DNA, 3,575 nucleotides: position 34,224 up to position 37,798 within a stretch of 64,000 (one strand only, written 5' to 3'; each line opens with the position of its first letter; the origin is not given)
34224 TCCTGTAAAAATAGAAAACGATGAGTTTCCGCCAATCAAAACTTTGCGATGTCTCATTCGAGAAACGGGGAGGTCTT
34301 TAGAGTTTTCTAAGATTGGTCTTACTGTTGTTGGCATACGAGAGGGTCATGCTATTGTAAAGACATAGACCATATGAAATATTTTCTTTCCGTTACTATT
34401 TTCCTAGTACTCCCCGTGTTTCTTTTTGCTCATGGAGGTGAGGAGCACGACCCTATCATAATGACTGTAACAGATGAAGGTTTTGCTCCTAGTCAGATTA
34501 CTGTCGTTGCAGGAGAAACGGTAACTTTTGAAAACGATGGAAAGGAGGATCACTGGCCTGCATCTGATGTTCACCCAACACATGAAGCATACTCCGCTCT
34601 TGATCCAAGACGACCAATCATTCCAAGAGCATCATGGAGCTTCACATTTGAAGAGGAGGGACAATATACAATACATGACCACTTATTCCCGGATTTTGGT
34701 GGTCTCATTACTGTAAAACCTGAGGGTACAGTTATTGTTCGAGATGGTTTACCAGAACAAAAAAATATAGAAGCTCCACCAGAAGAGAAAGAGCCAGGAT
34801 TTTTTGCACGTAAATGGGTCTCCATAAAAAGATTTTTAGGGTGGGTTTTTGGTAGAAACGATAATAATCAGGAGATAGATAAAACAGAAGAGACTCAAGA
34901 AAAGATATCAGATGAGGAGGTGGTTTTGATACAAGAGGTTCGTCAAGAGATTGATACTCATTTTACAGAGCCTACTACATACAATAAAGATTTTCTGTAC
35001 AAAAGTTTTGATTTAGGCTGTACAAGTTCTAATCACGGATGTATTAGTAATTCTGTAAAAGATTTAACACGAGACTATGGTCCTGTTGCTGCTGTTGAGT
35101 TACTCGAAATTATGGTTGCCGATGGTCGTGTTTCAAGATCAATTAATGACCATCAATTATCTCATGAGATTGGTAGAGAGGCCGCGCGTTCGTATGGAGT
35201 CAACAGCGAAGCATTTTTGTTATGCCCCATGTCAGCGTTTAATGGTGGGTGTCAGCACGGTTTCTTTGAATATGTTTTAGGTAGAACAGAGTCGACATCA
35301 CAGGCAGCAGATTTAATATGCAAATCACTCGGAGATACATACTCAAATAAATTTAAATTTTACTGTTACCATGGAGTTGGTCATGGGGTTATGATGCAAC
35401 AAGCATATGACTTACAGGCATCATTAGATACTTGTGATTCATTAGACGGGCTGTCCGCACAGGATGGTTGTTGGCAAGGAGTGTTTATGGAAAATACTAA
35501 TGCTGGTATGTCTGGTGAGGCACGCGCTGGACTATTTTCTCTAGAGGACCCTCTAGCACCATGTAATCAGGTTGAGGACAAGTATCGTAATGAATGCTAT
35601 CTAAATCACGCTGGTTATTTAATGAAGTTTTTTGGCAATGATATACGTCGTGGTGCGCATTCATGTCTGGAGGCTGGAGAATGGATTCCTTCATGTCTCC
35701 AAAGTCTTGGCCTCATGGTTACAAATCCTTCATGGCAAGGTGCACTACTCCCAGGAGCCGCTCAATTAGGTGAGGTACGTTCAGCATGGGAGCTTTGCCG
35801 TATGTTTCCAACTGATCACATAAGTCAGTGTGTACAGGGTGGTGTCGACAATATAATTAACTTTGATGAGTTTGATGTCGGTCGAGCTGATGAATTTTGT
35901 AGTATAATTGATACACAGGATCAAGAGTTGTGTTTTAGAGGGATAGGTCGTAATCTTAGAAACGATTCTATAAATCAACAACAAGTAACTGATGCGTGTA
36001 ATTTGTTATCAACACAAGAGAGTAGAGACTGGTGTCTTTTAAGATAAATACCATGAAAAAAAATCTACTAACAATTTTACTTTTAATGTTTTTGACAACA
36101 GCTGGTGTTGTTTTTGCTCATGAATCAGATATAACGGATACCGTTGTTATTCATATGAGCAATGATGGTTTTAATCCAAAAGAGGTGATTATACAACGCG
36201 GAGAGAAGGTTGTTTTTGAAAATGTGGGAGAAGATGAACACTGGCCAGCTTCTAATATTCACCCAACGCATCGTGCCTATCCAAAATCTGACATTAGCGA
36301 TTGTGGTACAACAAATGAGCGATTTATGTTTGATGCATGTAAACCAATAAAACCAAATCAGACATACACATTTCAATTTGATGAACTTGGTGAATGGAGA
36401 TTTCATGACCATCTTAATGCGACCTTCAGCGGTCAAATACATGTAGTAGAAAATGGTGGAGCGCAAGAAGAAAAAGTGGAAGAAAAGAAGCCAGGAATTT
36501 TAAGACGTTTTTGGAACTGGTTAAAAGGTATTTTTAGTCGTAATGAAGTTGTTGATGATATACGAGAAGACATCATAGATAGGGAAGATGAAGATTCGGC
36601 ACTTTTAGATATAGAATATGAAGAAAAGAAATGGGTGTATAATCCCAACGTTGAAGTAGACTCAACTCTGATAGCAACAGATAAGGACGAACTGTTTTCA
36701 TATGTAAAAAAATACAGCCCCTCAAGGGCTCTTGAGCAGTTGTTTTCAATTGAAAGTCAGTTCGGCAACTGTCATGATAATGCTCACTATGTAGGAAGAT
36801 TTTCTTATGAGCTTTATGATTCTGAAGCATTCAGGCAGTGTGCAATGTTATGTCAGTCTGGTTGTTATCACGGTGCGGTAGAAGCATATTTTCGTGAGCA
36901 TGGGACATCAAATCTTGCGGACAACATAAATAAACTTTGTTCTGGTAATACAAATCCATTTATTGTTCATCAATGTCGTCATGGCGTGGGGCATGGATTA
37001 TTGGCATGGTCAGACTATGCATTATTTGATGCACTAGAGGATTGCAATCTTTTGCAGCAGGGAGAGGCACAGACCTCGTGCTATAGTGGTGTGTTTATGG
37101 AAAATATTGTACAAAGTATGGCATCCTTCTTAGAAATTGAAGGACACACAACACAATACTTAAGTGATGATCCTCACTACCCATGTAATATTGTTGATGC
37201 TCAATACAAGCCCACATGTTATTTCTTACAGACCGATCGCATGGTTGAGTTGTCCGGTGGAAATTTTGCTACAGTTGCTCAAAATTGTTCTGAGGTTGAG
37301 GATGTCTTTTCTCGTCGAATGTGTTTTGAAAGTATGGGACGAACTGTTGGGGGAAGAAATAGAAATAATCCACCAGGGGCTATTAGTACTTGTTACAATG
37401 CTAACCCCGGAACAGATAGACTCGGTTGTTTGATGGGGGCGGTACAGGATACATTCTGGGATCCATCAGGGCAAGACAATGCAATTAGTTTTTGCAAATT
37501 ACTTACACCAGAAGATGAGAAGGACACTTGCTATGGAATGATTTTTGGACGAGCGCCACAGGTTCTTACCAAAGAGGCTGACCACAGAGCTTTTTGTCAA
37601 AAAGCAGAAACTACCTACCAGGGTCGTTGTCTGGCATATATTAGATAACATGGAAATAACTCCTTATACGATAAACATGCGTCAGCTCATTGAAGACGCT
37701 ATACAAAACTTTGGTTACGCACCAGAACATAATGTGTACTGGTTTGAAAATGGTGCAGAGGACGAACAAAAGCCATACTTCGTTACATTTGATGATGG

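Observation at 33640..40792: Accessory cluster: SET-domain protein, two secreted cupredoxin-like/Cys-repeat paralogs, two FemAB-like GNAT paralogs, a divergent PurD-like ATP-grasp, then MltG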

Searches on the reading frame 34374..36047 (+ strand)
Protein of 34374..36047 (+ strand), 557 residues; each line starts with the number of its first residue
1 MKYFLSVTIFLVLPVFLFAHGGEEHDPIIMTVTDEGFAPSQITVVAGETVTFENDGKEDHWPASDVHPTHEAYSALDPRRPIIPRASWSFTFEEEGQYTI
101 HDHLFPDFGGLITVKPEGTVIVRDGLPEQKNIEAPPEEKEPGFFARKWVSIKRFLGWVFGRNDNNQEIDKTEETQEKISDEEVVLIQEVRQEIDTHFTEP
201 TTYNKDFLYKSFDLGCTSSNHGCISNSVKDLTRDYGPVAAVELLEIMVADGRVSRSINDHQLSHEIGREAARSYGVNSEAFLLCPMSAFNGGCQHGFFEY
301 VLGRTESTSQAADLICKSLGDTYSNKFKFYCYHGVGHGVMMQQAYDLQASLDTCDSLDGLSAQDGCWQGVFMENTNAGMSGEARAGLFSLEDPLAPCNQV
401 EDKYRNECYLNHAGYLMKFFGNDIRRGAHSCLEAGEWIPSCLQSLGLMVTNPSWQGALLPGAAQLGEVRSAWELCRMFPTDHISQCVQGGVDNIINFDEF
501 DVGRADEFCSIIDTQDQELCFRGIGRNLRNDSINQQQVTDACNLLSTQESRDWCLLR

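Call 3: search_protein_families(library=pfam, proteins=[window:34374-36047:+], max_evalue=0.1)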
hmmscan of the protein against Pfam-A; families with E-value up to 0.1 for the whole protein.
window:34374-36047:+ (557 aa): 1 family
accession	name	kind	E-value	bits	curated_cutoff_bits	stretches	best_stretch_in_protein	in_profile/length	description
PF13473.12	Cupredoxin_1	-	7.8e-06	26.3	27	1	11-114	5-104/104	Cupredoxin-like domain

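Call 4: search_protein_families(library=ncbifam, proteins=[window:34374-36047:+], max_evalue=0.1)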
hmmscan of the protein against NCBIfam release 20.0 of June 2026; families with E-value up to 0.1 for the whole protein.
window:34374-36047:+ (557 aa): 1 family
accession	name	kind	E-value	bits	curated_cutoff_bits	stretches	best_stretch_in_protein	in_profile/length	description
TIGR02656.1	cyanin_plasto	equivalog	0.026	14.9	87.85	1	36-100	13-82/99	plastocyanin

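Call 10: search_solved_structures(query=window:34374-36047:+, max_evalue=1, show_alignments=1)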
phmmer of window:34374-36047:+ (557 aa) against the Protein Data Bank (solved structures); distinct sequences matched with E-value up to 1: 5.
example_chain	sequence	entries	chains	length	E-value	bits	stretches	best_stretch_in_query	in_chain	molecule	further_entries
1byo_A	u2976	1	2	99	0.31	12.6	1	36-101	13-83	PROTEIN (PLASTOCYANIN)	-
1byp_A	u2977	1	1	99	0.35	12.4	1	36-101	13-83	PROTEIN (PLASTOCYANIN)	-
5fc9_A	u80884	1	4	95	0.37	12.3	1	32-114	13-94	Blue (Type 1) copper domain protein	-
1pla_A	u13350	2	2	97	0.49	11.9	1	37-99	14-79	PLASTOCYANIN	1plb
8vg6_A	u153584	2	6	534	0.6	11.7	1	384-459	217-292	Capsid protein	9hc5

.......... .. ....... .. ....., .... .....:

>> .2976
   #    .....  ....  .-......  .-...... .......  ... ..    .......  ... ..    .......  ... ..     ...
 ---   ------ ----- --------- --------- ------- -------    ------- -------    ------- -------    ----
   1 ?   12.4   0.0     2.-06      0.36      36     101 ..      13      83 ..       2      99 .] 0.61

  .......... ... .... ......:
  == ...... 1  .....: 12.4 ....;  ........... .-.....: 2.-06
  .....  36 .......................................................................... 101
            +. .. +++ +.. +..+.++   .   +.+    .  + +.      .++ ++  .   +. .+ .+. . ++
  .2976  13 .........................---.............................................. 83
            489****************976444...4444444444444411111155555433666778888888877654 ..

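Call 16: find_homologous_proteins(query=window:34374-36047:+, max_evalue=0.001)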
Query window:34374-36047:+ (557 aa): 479 proteins with E <= 0.001 among 8000 candidates; the best 120 are listed.
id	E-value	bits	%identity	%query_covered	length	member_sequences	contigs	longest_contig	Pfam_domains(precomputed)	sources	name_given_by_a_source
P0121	0.0e+0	1323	100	100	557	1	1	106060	PF13473.13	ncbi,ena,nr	ncbi:MAG: hypothetical protein O2794_01040 [bacterium]|nr:hypothetical protein [bacterium]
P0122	1.3e-207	709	56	100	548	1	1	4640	PF13473.13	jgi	jgi:plastocyanin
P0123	2.0e-183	629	52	96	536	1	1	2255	-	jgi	jgi:plastocyanin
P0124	1.3e-180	620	50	98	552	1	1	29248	-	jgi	jgi:plastocyanin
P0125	1.9e-179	616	52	94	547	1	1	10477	PF13473.13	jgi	jgi:plastocyanin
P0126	1.5e-170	586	50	99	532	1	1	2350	-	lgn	-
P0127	4.0e-167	575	49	95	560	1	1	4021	PF13473.13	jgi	-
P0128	5.0e-166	572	49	95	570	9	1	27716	PF13473.13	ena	-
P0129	1.1e-165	571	46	99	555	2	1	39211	-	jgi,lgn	-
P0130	2.6e-165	569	49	95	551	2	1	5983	PF13473.13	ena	-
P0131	4.5e-165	568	50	92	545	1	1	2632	PF13473.13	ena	-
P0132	6.9e-165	568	48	95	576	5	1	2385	PF13473.13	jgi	jgi:plastocyanin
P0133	8.1e-165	568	49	98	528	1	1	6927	-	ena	-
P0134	4.4e-164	565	46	98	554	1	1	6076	PF13473.13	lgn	-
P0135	2.2e-163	563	46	99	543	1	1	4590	PF13473.13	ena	-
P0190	3.7e-131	456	45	60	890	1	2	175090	-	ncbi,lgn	-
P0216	1.3e-122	428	46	63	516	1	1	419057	-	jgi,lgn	jgi:plastocyanin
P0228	1.2e-115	405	50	63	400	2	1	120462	-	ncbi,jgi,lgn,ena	-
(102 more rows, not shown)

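Call 27: predict_structure(alignment_id=A1)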
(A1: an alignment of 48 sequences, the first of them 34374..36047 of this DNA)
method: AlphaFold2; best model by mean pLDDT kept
length: 557 residues; sequences in the alignment: 48
mean_pLDDT: 88.5   pTM: 0.81
mean pLDDT of the five models: 88.5, 87.8, 87.1, 86.3, 86.0
residues with pLDDT >= 90: 409; 70-90: 77; 50-70: 37; < 50: 34
segments of 3 or more residues with pLDDT < 50: 127-137, 161-179
pLDDT, mean of each block of 10 residues (from residue 1): 77 64 77 95 95 94 76 82 93 94 88 94 61 49 78 72 41 45 55 93 97 95 94 98 96 92 95 96 90 92 91 91 92 93 92 96 96 94 93 98 98 98 98 98 98 95 97 98 98 95 98 98 97 96 98 95
secondary structure, 60 per line:
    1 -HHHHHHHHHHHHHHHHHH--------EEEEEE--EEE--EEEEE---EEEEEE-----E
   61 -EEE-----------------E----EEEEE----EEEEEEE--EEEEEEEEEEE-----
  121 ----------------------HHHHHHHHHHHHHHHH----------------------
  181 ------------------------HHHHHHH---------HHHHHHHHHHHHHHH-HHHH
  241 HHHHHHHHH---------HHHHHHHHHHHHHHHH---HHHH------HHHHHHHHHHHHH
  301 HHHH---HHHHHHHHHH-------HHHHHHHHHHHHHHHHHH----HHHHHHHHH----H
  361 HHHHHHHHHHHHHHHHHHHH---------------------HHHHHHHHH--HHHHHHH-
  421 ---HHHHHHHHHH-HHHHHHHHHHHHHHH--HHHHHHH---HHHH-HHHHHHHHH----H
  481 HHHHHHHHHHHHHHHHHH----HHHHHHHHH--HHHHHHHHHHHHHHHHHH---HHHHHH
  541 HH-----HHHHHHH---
elements in order: H2-19 E28-33 E36-38 E41-45 E49-54 E62-64 E87-91 E96-102 E105-115 H143-158 H205-211 H221-235 H237-249 H259-274 H278-281 H288-304 H308-317 H325-342 H347-355 H360-380 H402-410 H413-419 H424-433 H435-449 H452-458 H462-465 H467-475 H480-498 H503-511 H514-531 H535-542 H548-554

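Call 60: find_encoding_contigs(protein=P0216, flank=6000, max_places=1)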
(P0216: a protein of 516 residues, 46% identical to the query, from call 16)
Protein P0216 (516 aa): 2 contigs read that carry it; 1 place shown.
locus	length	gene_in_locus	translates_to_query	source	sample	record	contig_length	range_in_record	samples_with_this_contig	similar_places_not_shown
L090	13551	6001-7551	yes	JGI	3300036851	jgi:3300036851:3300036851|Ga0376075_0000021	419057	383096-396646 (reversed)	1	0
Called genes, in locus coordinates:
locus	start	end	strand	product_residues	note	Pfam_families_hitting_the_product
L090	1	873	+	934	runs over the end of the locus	PF13191:AAA_16, PF08281:Sigma70_r4_2 (faint), PF00196:GerE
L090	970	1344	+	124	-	-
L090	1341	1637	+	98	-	-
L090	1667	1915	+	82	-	-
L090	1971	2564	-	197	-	PF01872:RibD_C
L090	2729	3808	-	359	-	PF13384:HTH_23, PF13518:HTH_28, PF13551:HTH_29, PF01418:HTH_6 (faint), PF13565:HTH_32, PF13358:DDE_3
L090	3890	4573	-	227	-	PF00688:TGFb_propeptide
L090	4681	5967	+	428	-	PF18998:Flg_new_2 (weak)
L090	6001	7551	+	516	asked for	-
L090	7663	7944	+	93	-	-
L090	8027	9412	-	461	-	PF00034:Cytochrom_C (faint), PF13442:Cytochrome_CBB3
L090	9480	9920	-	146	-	PF00196:GerE, PF13384:HTH_23 (weak), PF13551:HTH_29 (faint)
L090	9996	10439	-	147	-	PF13473:Cupredoxin_1 (weak), PF00127:Copper-bind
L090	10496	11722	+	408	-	PF00005:ABC_tran, PF08402:TOBE_2 (faint), PF17912:OB_MalK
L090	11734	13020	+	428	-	PF01547:SBP_bac_1, PF13416:SBP_bac_8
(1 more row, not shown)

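Call 61: find_encoding_contigs(protein=P0190, flank=6000, max_places=1)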
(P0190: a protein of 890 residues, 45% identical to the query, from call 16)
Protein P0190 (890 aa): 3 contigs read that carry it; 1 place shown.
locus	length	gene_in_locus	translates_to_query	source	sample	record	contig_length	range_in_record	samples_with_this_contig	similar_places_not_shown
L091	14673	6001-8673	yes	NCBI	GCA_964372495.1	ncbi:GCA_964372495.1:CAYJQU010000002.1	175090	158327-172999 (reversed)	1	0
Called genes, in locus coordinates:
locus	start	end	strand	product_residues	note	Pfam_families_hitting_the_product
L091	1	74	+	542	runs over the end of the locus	PF00118:Cpn60_TCP1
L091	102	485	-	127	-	PF01850:PIN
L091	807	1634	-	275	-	-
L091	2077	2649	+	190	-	-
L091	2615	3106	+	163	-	-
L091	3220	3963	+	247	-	PF00005:ABC_tran, PF13304:AAA_21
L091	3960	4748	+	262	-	PF01061:ABC2_membrane, PF12698:ABC2_membrane_3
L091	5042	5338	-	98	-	PF02604:PhdYeFM_antitox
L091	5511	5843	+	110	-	-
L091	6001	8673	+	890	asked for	-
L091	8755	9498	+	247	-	PF00027:cNMP_binding, PF13545:HTH_Crp_2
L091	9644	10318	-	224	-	PF01551:Peptidase_M23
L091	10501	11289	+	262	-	PF08308:PEGA, PF08239:SH3_3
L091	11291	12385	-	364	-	PF04188:Mannosyl_trans2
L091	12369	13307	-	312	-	PF01040:UbiA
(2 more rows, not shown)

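Call 62: find_encoding_contigs(protein=P0228, flank=6000, max_places=1)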
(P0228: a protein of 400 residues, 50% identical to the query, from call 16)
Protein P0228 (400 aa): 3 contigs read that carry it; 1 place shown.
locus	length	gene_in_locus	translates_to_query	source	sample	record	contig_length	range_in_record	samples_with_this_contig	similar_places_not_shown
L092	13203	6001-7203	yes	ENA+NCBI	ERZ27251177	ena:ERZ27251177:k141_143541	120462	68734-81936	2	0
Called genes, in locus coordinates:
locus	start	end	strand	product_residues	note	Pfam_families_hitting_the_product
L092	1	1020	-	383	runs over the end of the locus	PF03702:AnmK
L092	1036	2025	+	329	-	PF01297:ZnuA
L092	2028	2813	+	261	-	PF00005:ABC_tran, PF02463:SMC_N (faint), PF13304:AAA_21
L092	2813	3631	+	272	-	PF00950:ABC-3, PF01032:FecCD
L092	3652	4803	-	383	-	-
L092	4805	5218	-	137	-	-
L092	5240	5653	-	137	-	PF00583:Acetyltransf_1, PF13673:Acetyltransf_10, PF13508:Acetyltransf_7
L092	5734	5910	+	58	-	-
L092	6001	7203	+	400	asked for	-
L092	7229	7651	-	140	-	-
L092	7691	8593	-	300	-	PF01479:S4, PF00849:PseudoU_synth_2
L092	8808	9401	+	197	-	PF11845:Tll0287-like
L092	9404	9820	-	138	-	PF02823:ATP-synt_DE_N, PF00401:ATP-synt_DE (weak)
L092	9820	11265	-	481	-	PF02874:ATP-synt_ab_N, PF00006:ATP-synt_ab, PF22919:ATP-synt_VA_C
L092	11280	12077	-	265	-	PF00231:ATP-synt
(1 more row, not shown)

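Call 93: search_protein_families(library=phrogs, proteins=[window:34374-36047:+], max_evalue=0.001)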
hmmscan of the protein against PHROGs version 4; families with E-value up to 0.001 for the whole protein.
window:34374-36047:+ (557 aa): 0 families

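Call 99: search_protein_families(library=padloc, proteins=[window:34374-36047:+], max_evalue=0.001)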
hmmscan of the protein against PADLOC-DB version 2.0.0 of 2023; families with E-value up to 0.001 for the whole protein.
window:34374-36047:+ (557 aa): 0 families

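Call 106: fold_search(model_id=the predicted structure, library=pdb)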
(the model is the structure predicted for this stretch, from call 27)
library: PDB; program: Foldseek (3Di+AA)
matches with E <= 10: 1137; with E <= 0.001: 66
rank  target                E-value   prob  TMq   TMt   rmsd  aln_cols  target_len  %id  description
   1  5fc9_A                3.8e-05  1.00  0.14  0.75   3.5       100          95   21  Novel Purple Cupredoxin from Nitrosopumilus maritimus (released 2016-05-11)
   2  1sf3                  6.5e-05  1.00  0.14  0.68   5.4       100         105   22  Structure of the reduced form of the P94A mutant of amicyanin (released 2004-07-27)
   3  1kdi                  9.6e-05  1.00  0.14  0.68   4.5       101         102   27  REDUCED FORM OF PLASTOCYANIN FROM DRYOPTERIS CRASSIRHIZOMA (released 1999-05-11)
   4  2idq                  1.0e-04  1.00  0.15  0.73   5.4        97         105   22  Structure of M98A mutant of amicyanin, Cu(II) (released 2007-03-13)
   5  5u7n_B                1.0e-04  1.00  0.14  0.58   2.3        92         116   20  CRYSTAL STRUCTURE OF A CHIMERIC CUA DOMAIN (SUBUNIT II) OF CYTOCHROME BA3 FROM THERMUS THERMOPHILUS WITH THE AMICYANIN (released 2017-11-22)
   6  1bxu                  1.1e-04  1.00  0.14  0.79   3.1        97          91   25  OXIDIZED PLASTOCYANIN FROM SYNECHOCOCCUS SP. (released 1999-06-15)
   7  3cvb_A                1.2e-04  1.00  0.15  0.71   3.6       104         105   25  Regulation of Protein Function: Crystal Packing Interfaces and Conformational Dimerization (released 2008-07-08)
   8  1sfd_A                1.3e-04  1.00  0.15  0.72   2.8        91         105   22  oxidized form of amicyanin mutant P94F (released 2004-07-27)
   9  1pcs                  1.4e-04  1.00  0.15  0.77   3.4        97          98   24  THE 2.15 A CRYSTAL STRUCTURE OF A TRIPLE MUTANT PLASTOCYANIN FROM THE CYANOBACTERIUM SYNECHOCYSTIS SP. PCC 6803 (released 1997-12-17)
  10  7pcy                  1.5e-04  1.00  0.15  0.75   3.5        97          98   22  THE CRYSTAL STRUCTURE OF PLASTOCYANIN FROM A GREEN ALGA, ENTEROMORPHA PROLIFERA (released 1990-07-15)
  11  2bz7                  1.5e-04  1.00  0.14  0.69   4.1       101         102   26  Oxidized and reduced structures of a mutant Plastocyanin of fern (released 2006-11-20)
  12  2gb2                  1.6e-04  1.00  0.15  0.71   2.8        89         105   22  The P52G mutant of amicyanin in the Cu(II) state. (released 2006-08-01)
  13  4p5r                  1.6e-04  1.00  0.15  0.72   2.9        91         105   22  Structure of oxidized W45Y mutant of amicyanin (released 2014-04-23)
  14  4dp0                  1.6e-04  1.00  0.14  0.69   3.5       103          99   20  The 1.5 Angstrom crystal structure of oxidized (CuII) poplar plastocyanin B at pH 4.0 (released 2013-02-13)
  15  3bqv                  1.8e-04  1.00  0.15  0.71   3.6       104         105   23  Crystal Structure of the double mutant D44A D45A Plastocyanin from Phormidium laminosum (released 2009-01-06)
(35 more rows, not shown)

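Call 107: search_solved_structures(query=A1, max_evalue=10, show_alignments=0)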
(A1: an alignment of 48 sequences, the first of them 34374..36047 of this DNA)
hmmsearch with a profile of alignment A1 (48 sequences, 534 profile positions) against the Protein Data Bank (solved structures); distinct sequences matched with E-value up to 10: 37.
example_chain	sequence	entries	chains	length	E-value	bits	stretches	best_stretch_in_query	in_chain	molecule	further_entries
9cck_A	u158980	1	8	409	0.0002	23.7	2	36-115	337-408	Copper-containing nitrite reductase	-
1sfd_A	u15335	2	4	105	0.00035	22.8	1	24-115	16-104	Amicyanin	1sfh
1sf3_A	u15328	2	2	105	0.00039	22.7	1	24-115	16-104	Amicyanin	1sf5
4p5r_A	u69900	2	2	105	0.00051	22.3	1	24-115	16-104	Amicyanin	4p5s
2qdv_A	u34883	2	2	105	0.00079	21.7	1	24-115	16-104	Amicyanin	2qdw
2gb2_A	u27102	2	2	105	0.00084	21.6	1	24-115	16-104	Amicyanin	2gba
1mda_A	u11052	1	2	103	0.001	21.3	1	24-115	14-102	AMICYANIN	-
1aac_A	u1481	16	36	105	0.001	21.3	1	24-115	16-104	AMICYANIN | PROTEIN (AMICYANIN)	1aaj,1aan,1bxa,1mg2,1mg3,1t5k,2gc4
6hbe_A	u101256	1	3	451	0.0011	21.1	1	25-120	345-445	Copper-containing nitrite reductase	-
2idt_A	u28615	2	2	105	0.0012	21.1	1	24-115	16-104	Amicyanin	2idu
3ie9_A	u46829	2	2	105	0.0014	20.8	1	24-115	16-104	Amicyanin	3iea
2idq_A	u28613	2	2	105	0.0016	20.7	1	24-115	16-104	Amicyanin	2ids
3rym_A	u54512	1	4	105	0.0016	20.6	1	24-115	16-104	Amicyanin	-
3ply_A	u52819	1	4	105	0.0068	18.6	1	24-115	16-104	Amicyanin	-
5fc9_A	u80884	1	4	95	0.012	17.8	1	34-115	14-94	Blue (Type 1) copper domain protein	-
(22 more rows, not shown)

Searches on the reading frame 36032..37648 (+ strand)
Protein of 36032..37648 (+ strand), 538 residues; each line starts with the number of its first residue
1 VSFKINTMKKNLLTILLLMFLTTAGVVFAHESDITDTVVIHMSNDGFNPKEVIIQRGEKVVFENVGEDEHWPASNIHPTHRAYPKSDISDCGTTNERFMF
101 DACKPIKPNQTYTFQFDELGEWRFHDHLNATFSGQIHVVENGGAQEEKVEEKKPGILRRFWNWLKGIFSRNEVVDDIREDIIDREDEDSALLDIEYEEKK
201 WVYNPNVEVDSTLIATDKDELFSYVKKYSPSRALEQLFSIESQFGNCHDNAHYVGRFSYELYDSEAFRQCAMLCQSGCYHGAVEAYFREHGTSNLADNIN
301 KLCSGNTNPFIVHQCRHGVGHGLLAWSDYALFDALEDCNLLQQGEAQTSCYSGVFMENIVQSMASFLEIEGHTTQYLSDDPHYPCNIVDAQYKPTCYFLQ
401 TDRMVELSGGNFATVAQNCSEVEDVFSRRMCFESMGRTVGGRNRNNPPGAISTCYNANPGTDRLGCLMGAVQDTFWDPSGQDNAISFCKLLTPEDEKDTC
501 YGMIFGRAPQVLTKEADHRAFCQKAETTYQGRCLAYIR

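Call 3: search_protein_families(library=pfam, proteins=[window:36032-37648:+], max_evalue=0.1)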
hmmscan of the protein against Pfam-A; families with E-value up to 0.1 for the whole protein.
window:36032-37648:+ (538 aa): 1 family
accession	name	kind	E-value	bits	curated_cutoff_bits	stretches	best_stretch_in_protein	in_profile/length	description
PF13473.12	Cupredoxin_1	-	3.4e-05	24.2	27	1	20-136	5-102/104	Cupredoxin-like domain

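Call 4: search_protein_families(library=ncbifam, proteins=[window:36032-37648:+], max_evalue=0.1)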
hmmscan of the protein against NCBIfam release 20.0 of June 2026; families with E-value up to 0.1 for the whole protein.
window:36032-37648:+ (538 aa): 1 family
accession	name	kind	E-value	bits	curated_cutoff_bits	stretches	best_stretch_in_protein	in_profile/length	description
TIGR02656.1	cyanin_plasto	equivalog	0.071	13.5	87.85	0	46-137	13-97/99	plastocyanin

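Call 99: search_protein_families(library=padloc, proteins=[window:36053-37648:+], max_evalue=0.001)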
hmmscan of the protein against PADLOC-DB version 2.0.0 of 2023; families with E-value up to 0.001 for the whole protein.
window:36053-37648:+ (531 aa): 0 families
